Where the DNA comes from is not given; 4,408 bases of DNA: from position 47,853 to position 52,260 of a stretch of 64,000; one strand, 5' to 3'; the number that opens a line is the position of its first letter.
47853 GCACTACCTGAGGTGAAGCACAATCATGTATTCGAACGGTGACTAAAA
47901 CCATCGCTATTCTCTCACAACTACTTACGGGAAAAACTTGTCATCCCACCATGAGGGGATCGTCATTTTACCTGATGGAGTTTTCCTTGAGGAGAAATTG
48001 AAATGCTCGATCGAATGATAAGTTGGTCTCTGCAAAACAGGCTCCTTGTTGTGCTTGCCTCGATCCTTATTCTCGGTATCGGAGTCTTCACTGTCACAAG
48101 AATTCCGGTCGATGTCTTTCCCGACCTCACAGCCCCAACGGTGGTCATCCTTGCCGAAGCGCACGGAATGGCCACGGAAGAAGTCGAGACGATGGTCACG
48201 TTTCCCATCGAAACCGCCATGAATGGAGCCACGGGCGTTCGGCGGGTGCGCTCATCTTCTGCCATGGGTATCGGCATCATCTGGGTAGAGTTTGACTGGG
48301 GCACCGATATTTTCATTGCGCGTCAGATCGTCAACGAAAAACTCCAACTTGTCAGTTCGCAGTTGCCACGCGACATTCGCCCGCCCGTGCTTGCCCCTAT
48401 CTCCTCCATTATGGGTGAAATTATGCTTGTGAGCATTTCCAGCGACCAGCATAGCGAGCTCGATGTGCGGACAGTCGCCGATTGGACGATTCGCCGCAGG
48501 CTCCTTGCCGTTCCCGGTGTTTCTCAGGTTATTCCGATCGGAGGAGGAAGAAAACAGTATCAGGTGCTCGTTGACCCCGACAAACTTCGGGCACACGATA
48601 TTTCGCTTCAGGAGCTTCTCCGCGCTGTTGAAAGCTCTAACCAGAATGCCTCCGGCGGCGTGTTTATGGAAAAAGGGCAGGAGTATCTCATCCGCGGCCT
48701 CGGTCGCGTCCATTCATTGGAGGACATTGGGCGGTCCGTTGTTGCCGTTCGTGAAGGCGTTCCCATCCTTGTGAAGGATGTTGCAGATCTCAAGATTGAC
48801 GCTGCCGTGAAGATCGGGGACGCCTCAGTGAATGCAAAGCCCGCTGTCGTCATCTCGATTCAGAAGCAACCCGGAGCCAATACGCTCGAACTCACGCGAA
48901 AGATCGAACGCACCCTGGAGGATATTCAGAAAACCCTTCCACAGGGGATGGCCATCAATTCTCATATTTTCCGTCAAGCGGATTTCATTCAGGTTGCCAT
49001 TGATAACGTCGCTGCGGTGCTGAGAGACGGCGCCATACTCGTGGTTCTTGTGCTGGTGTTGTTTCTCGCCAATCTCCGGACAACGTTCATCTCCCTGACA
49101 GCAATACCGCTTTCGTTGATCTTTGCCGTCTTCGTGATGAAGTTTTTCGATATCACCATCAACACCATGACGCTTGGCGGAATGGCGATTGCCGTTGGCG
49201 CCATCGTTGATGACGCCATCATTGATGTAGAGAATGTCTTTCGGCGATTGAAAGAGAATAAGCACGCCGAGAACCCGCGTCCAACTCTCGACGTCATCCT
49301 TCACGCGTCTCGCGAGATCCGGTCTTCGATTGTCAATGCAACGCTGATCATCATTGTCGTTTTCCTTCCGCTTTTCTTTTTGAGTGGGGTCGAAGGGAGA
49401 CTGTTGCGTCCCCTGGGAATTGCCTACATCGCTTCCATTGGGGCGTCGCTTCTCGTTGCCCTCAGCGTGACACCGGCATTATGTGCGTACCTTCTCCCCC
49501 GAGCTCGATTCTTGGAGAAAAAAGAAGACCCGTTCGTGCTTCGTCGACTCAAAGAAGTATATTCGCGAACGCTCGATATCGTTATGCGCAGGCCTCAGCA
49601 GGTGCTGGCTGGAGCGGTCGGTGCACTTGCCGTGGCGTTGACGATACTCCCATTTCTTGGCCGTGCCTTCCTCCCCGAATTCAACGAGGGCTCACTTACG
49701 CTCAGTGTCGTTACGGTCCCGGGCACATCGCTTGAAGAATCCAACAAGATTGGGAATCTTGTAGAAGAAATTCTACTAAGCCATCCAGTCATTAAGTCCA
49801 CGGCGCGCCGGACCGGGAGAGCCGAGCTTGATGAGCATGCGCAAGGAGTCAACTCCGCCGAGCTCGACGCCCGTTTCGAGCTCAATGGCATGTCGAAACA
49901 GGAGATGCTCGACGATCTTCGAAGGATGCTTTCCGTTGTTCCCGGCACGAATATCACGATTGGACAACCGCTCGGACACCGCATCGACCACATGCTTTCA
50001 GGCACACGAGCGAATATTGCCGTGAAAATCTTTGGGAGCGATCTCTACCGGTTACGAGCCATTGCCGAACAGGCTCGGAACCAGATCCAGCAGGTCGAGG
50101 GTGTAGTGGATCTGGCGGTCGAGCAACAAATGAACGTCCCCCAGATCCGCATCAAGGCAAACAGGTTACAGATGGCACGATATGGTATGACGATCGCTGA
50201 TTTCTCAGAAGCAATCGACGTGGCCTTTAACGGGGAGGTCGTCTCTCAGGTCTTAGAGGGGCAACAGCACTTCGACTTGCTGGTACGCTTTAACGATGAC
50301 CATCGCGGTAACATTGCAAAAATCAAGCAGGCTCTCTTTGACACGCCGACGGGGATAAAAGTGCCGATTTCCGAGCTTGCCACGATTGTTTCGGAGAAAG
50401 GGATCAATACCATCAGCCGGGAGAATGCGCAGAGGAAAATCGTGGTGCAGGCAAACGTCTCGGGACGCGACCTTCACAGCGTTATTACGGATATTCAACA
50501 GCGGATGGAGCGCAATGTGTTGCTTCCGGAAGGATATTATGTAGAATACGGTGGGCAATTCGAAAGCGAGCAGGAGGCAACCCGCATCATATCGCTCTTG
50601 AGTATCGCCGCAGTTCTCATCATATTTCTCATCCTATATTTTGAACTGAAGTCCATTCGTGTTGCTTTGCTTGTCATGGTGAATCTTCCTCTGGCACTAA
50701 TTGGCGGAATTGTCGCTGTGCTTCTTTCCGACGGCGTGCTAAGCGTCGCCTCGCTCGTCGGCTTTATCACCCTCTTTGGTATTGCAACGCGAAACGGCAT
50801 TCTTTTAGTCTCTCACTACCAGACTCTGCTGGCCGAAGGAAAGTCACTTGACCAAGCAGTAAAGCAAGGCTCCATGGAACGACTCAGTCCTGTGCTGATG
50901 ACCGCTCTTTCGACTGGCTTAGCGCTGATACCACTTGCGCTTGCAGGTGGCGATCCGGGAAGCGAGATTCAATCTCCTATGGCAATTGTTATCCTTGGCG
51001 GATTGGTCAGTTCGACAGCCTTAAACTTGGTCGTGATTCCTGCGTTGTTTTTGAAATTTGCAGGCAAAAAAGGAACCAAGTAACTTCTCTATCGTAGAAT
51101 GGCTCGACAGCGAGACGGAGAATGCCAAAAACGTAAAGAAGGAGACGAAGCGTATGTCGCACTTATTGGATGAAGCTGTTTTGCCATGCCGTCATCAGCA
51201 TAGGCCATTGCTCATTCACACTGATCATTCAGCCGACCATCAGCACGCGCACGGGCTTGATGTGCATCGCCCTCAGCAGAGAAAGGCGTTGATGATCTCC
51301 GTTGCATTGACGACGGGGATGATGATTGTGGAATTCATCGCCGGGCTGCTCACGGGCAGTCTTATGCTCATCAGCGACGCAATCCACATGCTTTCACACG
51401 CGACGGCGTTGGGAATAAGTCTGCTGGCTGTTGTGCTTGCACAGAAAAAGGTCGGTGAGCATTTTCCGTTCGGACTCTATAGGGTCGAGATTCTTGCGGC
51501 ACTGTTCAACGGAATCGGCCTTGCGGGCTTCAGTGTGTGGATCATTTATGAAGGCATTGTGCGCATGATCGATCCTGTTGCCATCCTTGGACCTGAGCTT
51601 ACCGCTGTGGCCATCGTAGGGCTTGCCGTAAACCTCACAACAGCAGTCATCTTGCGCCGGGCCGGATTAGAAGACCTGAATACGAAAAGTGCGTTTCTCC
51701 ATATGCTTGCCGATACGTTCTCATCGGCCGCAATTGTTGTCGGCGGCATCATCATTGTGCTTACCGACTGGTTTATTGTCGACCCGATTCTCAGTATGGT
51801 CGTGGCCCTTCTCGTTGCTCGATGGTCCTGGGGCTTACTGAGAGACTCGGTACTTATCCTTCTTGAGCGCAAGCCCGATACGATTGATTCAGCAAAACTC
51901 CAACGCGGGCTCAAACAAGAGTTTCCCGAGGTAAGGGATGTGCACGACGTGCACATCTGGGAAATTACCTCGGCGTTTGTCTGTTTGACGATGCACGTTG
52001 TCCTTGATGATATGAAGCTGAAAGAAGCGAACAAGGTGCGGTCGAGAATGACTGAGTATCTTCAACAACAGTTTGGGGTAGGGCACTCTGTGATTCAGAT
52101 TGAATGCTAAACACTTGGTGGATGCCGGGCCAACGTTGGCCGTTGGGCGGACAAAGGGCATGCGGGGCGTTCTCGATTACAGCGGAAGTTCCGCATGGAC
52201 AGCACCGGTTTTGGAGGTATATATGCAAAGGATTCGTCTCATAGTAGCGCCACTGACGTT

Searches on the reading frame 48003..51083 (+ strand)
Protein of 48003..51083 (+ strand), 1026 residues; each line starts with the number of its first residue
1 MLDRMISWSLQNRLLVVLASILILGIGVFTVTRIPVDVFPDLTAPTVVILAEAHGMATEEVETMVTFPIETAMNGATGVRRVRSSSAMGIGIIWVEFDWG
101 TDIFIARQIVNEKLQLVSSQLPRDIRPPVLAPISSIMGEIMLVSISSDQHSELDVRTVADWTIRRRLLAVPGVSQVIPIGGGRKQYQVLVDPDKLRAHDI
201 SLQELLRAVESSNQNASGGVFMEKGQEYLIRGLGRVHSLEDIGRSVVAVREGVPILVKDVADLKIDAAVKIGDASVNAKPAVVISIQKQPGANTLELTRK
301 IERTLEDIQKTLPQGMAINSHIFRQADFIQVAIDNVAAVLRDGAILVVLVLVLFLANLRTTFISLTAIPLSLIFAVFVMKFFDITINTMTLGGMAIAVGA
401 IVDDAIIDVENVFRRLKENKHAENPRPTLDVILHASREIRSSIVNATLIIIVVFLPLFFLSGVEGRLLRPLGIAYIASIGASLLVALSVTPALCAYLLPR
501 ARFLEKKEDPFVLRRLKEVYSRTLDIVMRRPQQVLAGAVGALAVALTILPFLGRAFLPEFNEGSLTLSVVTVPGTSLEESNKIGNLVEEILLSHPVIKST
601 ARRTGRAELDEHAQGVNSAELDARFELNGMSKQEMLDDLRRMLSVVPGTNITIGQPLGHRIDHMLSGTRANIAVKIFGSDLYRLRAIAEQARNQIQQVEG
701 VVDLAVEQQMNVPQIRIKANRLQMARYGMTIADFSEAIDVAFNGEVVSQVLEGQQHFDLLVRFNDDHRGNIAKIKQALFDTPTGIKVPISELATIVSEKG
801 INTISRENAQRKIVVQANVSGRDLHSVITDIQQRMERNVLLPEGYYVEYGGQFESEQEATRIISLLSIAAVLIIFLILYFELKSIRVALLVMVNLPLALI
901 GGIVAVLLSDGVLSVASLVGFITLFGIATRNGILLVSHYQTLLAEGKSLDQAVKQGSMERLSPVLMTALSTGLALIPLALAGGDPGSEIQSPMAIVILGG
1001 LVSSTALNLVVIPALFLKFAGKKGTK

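Call 9: search_protein_families(library=pfam, proteins=[window:48003-51083:+])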
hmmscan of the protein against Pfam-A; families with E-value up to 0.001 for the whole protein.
window:48003-51083:+ (1026 aa): 3 families
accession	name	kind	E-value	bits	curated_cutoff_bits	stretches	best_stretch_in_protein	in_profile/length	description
PF00873.25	ACR_tran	-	9.5e-281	934.4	28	1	5-1019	1-1020/1021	AcrB/AcrD/AcrF family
PF03176.21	MMPL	-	2.1e-16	60.2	20.5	2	817-1017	96-300/333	MMPL family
PF02355.23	SecD_SecF_C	-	0.00022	21.1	20.5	0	343-481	39-170/189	Protein export membrane protein SecD/SecF, C-terminal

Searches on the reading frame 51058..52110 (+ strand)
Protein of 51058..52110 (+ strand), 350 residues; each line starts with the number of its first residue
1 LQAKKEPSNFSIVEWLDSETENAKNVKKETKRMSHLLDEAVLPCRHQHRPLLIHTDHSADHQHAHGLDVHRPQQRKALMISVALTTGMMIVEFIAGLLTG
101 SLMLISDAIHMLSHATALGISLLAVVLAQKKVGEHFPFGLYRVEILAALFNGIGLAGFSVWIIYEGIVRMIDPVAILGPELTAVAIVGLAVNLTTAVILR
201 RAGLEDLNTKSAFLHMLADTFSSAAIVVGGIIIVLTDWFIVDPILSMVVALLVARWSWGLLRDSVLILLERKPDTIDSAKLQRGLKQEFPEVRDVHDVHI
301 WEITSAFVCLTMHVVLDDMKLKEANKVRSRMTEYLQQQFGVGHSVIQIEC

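Call 9: search_protein_families(library=pfam, proteins=[window:51058-52110:+])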
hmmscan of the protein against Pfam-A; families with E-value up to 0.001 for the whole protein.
window:51058-52110:+ (350 aa): 2 families
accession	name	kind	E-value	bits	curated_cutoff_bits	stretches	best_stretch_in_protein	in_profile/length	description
PF01545.26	Cation_efflux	-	6.2e-40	137.5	26.6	1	78-269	1-198/198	Cation efflux family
PF16916.11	ZT_dimer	-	1.8e-13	50.7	26.7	1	276-349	4-76/78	Dimerisation domain of Zinc Transporter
